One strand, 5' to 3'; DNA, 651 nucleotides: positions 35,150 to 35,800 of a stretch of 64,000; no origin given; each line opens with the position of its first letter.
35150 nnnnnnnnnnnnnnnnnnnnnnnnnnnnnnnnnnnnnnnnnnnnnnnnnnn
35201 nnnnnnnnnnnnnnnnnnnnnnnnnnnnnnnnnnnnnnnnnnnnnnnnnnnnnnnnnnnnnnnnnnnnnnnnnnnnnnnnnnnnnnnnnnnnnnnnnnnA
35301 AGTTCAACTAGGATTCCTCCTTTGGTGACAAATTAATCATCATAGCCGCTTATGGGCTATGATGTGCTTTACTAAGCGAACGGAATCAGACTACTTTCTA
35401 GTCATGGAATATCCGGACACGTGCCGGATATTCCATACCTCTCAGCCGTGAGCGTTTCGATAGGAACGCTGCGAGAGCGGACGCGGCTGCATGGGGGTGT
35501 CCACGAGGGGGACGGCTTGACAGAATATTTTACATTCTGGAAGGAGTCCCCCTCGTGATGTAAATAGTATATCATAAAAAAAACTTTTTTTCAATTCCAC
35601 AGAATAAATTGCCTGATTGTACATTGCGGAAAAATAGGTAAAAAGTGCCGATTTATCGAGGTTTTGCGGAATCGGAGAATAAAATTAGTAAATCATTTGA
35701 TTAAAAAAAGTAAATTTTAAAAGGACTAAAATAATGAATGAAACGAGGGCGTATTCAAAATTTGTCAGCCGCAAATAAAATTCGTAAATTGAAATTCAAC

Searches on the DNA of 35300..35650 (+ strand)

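Call 60: build_rna_model(alignment_id=A8)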
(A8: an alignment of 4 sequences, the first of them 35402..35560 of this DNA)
Model R1 built from alignment A8 (4 sequences, 171 columns); structure: RNAalifold consensus.
model positions 162; base pairs 54; branch points 2; effective number of sequences 1.02; information 0.589 bits per position. Calibrated on 0.2 Mb of random sequence (short: E-values are rough).
structure used (alignment columns):
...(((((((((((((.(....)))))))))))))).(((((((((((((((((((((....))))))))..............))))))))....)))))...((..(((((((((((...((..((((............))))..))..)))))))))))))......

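Call 61: search_with_rna_model(model_id=R1, sources=[window, L087, L091, L234, L236, L238, L239, L240], max_evalue=10, show_alignments=0)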
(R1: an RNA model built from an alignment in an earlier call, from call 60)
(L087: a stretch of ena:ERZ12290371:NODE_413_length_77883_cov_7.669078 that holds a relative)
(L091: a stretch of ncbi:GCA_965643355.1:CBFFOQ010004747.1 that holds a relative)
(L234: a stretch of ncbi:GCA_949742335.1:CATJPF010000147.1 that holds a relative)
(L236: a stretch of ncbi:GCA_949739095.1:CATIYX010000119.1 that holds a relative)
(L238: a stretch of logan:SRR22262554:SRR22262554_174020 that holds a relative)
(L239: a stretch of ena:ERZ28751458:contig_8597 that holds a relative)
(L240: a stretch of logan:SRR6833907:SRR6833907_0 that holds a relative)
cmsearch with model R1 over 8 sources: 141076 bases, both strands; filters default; matches with E-value up to 10: 14.
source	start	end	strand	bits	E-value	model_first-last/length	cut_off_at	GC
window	35402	35561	+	176.7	6.2e-40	1-162/162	no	0.56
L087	1293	1455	+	176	9.6e-40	1-162/162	no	0.56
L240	14927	15075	+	158.1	1.5e-35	1-162/162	no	0.52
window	28522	28680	+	136.4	2.1e-30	1-162/162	no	0.55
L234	4307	4465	+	136.4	2.1e-30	1-162/162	no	0.55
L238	8336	8365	+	31.7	1e-05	1-30/162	3'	0.5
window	35334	35438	-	25.7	0.00026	1-162/162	no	0.44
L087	1295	1327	-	22.1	0.0018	3-35/162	no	0.48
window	28524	28556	-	21.8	0.0022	3-35/162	no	0.48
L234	4309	4341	-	21.8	0.0022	3-35/162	no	0.48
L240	14928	15020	-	21.3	0.0028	1-162/162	no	0.55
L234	6603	6734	-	17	0.03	1-162/162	no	0.55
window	30818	30949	-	16.6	0.037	1-162/162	no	0.53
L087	1390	1523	-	10.2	1.2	1-162/162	no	0.42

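Call 65: search_dna_similar(query=window:35330-35600:+, collection=plasmids, mode=distant, max_evalue=0.01)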
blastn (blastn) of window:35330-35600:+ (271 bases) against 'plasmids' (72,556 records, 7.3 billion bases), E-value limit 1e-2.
No match.

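Call 66: search_with_rna_model(model_id=R1, sources=[L001, L002, L003, L004, L005, L006, L007, L008, L009, L010, L011, L012, L013, L014, L015, L016, L017, L018, L019, L020, L021, L022, L023, L024, L025, L026, L027, L028, L029, L030, L031, L032, L033, L034, L035, L036, L037, L038, L039, L040, L041, L042, L043, L044, L045, L046, L047, L048, L049, L050, L051, L052, L053, L054, L055, L056, L057, L058, L059, L060, L061, L062, L063, L064, L065, L066, L067, L068, L069, L070, L071, L072, L073, L074, L075, L076, L077, L078, L079, L080, L092, L088, L090], max_evalue=1)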
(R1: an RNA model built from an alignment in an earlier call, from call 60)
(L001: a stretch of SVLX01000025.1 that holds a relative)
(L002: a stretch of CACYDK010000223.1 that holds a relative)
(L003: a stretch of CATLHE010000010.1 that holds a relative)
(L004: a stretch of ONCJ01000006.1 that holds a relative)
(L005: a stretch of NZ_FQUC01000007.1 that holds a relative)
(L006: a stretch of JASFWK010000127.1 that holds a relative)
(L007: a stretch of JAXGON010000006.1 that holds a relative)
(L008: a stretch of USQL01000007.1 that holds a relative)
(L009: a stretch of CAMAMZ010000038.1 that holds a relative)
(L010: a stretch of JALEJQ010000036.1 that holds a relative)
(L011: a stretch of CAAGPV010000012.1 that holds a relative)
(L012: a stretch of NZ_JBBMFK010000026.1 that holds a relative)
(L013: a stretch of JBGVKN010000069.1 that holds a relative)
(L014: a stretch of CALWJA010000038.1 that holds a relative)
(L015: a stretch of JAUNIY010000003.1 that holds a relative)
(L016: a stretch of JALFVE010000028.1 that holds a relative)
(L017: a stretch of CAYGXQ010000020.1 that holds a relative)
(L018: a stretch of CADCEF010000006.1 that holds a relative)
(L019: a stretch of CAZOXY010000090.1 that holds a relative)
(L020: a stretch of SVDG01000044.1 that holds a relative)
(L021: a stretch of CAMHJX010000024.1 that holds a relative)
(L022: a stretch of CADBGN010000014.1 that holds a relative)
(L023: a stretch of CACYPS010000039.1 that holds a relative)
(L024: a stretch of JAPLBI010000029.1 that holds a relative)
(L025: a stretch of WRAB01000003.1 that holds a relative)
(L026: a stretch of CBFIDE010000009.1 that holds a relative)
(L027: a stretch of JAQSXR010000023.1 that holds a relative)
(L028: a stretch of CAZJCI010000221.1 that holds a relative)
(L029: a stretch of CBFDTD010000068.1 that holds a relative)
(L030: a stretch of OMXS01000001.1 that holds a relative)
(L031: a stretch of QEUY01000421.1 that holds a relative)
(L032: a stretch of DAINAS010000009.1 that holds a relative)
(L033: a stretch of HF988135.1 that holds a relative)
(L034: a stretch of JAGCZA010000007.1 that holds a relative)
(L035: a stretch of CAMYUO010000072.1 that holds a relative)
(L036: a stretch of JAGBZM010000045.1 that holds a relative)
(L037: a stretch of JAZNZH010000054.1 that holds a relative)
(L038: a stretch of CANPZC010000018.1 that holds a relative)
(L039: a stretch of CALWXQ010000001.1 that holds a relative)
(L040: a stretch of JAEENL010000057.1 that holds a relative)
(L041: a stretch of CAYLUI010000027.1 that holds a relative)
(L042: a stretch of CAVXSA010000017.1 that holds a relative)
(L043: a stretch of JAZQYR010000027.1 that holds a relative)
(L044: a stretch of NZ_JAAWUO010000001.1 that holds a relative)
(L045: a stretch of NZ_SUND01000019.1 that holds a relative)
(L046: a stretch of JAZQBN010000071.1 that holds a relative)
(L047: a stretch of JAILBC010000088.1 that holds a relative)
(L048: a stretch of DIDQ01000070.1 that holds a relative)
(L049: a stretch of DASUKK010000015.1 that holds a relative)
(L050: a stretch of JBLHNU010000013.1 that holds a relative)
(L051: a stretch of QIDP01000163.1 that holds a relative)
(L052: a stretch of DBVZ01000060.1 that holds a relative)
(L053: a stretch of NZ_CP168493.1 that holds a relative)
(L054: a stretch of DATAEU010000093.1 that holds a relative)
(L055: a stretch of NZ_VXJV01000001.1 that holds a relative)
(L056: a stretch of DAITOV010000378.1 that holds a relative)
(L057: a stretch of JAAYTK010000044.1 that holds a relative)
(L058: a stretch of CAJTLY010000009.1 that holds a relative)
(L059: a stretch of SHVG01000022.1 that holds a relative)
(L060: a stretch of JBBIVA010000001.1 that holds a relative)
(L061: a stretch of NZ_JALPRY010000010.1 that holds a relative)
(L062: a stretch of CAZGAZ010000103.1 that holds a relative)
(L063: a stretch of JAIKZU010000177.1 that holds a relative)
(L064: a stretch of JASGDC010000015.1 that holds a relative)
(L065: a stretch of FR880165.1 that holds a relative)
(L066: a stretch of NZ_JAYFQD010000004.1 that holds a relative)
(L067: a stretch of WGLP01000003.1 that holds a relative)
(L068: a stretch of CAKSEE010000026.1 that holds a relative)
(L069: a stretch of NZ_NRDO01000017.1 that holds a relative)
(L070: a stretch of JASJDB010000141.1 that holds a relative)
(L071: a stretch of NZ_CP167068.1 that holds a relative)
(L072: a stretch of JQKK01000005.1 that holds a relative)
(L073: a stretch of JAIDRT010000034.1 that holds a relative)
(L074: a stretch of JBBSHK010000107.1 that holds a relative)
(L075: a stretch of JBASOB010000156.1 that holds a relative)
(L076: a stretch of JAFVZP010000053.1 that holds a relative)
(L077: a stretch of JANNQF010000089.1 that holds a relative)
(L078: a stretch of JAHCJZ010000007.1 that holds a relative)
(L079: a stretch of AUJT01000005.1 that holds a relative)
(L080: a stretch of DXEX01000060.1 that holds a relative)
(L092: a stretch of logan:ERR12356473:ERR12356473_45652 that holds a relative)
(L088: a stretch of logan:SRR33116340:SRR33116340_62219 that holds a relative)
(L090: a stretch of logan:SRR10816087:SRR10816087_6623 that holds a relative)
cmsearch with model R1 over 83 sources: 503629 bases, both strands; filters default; matches with E-value up to 1: 1.
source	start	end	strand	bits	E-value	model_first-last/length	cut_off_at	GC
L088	1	49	+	29.3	0.00013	115-162/162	5'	0.49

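Call 70: search_with_rna_model(model_id=R1, sources=[window, L087, L240, L234], max_evalue=0.002, filters=off, make_alignment=true)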
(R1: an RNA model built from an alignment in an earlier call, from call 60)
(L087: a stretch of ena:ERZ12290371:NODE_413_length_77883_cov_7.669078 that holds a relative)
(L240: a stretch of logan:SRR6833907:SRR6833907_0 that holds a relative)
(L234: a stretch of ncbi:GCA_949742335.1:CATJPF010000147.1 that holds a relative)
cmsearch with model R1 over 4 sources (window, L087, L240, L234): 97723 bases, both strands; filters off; matches with E-value up to 0.002: 13.
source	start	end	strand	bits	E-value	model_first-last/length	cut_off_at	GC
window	35402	35561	+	176.7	4.4e-40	1-162/162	no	0.56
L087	1293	1455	+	175.9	6.7e-40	1-162/162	no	0.56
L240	14927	15075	+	158.1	1.1e-35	1-162/162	no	0.52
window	28522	28680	+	136.3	1.5e-30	1-162/162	no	0.55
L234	4307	4465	+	136.3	1.5e-30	1-162/162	no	0.55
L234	6646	6797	-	27.8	5.7e-05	1-162/162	no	0.57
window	35334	35438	-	25.7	0.00018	1-162/162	no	0.44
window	35498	35593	-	25.1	0.00024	1-162/162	no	0.39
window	30850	31012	-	24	0.00045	1-162/162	no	0.56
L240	15012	15106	-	23.3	0.00065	1-162/162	no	0.36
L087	1295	1327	-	22.1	0.0012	3-35/162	no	0.48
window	28524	28556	-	21.8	0.0015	3-35/162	no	0.48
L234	4309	4341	-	21.8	0.0015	3-35/162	no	0.48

Alignment A9: 13 matches aligned to the model, 225 columns, each read 5' to 3' on its own strand. Consensus structure (alignment columns), stored with it:
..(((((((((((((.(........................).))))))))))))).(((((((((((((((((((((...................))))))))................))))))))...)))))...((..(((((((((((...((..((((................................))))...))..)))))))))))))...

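Call 83: search_with_rna_model(model_id=R1, sources=[L244, L245, L246, L247, L248, L241, L242, L243], max_evalue=0.01)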
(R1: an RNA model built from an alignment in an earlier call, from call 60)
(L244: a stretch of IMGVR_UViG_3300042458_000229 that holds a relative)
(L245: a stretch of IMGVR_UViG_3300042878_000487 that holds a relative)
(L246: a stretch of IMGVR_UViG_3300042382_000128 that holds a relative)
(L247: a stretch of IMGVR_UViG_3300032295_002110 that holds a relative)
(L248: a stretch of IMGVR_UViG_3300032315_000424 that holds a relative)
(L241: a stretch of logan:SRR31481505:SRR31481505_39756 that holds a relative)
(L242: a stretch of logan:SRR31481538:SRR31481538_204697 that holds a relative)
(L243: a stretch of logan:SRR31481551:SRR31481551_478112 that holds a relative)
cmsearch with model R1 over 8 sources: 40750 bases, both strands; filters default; matches with E-value up to 0.01: 1.
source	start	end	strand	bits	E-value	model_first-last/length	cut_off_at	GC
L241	3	160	+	96.7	1.4e-21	1-162/162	no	0.56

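Call 84: search_rna_families(source=window, start=35300, end=35650, threshold=evalue, max_evalue=5)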
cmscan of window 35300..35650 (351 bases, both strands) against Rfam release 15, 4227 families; matches with E-value up to 5: 7.
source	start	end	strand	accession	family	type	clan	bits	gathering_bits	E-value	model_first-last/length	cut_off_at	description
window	35300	35348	-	RF01221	snoU6-47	Gene; snRNA; snoRNA; CD-box;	-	18.3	54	1.4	1-49/132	3'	Small nucleolar RNA U6-47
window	35518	35639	+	RF00600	SNORA79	Gene; snRNA; snoRNA; HACA-box;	-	18.1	55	1.2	1-143/143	no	Small nucleolar RNA SNORA79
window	35333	35372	+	RF03272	mir-2187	Gene; miRNA;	-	17.1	67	2.5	1-62/62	no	mir-2187 microRNA precursor family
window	35333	35371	+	RF00047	mir-2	Gene; miRNA;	-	16.2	45.5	1.9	1-72/72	no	mir-2 microRNA precursor family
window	35545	35597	+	RF02551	DapZ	Cis-reg;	-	15.3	56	3.9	1-78/78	no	ABC transporter regulator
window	35300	35351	-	RF00311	snoZ188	Gene; snRNA; snoRNA; CD-box;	-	14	50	3.9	1-52/123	3'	Small nucleolar RNA Z188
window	35306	35427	+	RF00041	Entero_OriR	Cis-reg;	-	13.4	80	3.2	1-121/121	no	Enteroviral 3' UTR element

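Call 89: search_with_rna_model(model_id=R1, sources=[window, L087, L240, L241], max_evalue=1e-15, make_alignment=true)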
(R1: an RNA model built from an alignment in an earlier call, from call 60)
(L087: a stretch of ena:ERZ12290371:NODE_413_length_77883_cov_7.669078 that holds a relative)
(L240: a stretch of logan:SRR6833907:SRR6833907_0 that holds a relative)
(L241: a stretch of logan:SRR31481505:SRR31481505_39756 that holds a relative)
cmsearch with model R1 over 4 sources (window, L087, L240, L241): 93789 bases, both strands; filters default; matches with E-value up to 1e-15: 5.
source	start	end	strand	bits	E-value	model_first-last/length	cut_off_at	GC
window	35402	35561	+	176.7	4.1e-40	1-162/162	no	0.56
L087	1293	1455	+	176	6.4e-40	1-162/162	no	0.56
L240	14927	15075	+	158.1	1e-35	1-162/162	no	0.52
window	28522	28680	+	136.4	1.4e-30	1-162/162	no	0.55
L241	3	160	+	96.7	3.1e-21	1-162/162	no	0.56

Alignment A11: 5 matches aligned to the model, 175 columns, each read 5' to 3' on its own strand. Consensus structure (alignment columns), stored with it:
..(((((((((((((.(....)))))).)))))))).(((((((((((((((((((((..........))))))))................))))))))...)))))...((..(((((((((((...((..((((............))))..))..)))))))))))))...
